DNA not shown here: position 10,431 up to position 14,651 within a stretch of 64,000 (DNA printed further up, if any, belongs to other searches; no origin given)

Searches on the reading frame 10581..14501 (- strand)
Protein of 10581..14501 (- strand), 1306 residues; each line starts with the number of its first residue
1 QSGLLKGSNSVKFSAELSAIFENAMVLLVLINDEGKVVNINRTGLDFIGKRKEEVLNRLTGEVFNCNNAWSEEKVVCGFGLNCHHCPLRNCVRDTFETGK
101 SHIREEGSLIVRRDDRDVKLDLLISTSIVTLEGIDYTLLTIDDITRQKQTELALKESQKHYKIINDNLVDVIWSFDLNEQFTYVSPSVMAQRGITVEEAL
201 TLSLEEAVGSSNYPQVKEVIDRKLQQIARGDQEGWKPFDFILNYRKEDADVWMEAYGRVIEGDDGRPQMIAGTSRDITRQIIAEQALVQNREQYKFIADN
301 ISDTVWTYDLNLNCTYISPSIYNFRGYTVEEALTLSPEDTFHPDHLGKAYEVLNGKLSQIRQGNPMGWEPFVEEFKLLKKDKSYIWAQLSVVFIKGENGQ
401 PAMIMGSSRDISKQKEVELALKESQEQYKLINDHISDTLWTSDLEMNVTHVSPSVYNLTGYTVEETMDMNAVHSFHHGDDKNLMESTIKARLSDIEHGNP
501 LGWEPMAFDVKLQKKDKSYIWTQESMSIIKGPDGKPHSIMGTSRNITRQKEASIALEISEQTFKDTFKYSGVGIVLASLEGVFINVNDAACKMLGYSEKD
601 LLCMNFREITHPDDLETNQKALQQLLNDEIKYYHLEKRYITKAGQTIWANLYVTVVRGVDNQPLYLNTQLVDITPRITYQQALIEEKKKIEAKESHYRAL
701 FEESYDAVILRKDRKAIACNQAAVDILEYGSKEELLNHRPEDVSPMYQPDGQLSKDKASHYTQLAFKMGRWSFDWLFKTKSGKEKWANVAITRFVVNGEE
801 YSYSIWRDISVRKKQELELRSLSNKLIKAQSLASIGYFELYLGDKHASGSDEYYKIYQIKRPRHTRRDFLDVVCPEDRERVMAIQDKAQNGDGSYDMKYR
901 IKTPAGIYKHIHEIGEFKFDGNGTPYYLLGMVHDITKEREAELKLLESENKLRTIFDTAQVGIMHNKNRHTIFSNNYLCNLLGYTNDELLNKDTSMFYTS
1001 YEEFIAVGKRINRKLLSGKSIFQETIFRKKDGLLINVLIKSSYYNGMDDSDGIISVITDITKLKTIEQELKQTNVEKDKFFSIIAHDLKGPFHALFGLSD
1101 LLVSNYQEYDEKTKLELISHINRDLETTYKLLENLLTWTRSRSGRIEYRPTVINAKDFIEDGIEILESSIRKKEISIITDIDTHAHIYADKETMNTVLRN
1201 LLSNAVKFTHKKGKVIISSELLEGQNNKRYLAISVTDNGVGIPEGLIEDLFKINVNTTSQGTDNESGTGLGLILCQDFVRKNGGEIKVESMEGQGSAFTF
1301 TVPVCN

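Call 77: search_protein_families(library=pfam, proteins=[window:10581-14501:-], max_evalue=0.0001)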
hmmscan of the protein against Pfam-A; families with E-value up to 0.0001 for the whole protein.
window:10581-14501:- (1306 aa): 7 families
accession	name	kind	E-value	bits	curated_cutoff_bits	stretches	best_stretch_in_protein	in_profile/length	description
PF08447.18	PAS_3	-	2.2e-64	214.2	25.6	4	584-666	2-85/89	PAS fold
PF13426.13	PAS_9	-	7.4e-56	187.2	27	5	572-674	2-102/103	PAS domain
PF00989.32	PAS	-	2.1e-42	144.1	22.6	2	571-663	11-103/113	PAS fold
PF13188.13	PAS_8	-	3.7e-27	93.7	21.8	0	564-615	4-55/65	PAS domain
PF02518.31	HATPase_c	-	1.1e-22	81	26.4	1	1190-1304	2-109/111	Histidine kinase-, DNA gyrase B-, and HSP90-like ATPase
PF08448.16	PAS_4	-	1.4e-19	70.8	23.1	0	166-280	2-108/110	PAS fold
PF00512.31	HisKA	-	3.6e-05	24.2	26.9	0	1077-1144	2-66/66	His Kinase A (phospho-acceptor) domain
